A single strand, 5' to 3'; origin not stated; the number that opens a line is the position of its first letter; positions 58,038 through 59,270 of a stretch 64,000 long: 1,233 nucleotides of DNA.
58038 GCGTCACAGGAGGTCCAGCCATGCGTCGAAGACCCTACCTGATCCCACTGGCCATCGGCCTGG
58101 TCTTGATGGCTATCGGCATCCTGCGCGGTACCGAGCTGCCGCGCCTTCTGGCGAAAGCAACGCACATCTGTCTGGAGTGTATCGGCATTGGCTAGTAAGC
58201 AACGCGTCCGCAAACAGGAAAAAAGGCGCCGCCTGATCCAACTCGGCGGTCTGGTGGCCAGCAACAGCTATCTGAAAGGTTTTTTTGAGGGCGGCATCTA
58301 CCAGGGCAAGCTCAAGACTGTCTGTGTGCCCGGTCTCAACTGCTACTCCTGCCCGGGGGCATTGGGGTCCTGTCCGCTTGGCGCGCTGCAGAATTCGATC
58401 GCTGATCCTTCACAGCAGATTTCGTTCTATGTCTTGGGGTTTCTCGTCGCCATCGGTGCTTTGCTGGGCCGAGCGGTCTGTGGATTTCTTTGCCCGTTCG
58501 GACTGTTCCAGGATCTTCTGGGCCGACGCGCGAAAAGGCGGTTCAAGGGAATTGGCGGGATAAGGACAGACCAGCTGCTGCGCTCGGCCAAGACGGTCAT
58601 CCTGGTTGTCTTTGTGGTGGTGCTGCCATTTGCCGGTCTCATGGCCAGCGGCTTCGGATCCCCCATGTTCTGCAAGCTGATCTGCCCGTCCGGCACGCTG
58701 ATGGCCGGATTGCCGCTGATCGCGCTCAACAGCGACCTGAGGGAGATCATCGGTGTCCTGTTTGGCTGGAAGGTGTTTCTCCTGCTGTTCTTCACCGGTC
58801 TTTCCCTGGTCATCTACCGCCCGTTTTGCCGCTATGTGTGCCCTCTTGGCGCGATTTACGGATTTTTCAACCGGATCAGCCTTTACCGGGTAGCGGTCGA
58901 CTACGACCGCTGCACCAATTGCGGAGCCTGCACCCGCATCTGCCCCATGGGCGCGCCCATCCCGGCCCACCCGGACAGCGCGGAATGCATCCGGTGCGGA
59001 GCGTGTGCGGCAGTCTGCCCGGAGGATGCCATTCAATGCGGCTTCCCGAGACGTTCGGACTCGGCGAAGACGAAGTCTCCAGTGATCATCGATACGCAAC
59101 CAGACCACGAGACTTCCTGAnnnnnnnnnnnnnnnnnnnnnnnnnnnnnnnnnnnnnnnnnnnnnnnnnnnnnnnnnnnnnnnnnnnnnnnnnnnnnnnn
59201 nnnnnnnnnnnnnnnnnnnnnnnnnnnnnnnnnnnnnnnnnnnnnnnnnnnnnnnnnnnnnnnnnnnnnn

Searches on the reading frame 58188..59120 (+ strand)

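Call 55: search_protein_families(library=pfam, proteins=[window:58188-59120:+], max_evalue=0.00001)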
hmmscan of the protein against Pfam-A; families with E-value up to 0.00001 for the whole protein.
window:58188-59120:+ (310 aa): 8 families
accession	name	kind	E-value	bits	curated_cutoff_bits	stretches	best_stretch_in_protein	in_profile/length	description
PF12801.12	Fer4_5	-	9.2e-17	61.2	22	1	83-119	9-45/48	4Fe-4S binding domain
PF00037.32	Fer4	-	3e-14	52.6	21.1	2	263-283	4-24/24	4Fe-4S binding domain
PF12838.12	Fer4_7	-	3.6e-11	43.8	27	1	213-256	7-52/52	4Fe-4S dicluster domain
PF13187.11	Fer4_9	-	5.2e-09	36.4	27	1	241-282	1-52/52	4Fe-4S dicluster domain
PF12837.12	Fer4_6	-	8.3e-09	35.4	25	1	235-257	2-24/24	4Fe-4S binding domain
PF12797.12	Fer4_2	-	3.5e-07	30.2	24.5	1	234-253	2-21/22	4Fe-4S binding domain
PF13237.11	Fer4_10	-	4.7e-07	30.1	25.5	1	236-278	3-53/53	4Fe-4S dicluster domain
PF13183.11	Fer4_8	-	7.5e-06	26.8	27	0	265-279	3-17/68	4Fe-4S dicluster domain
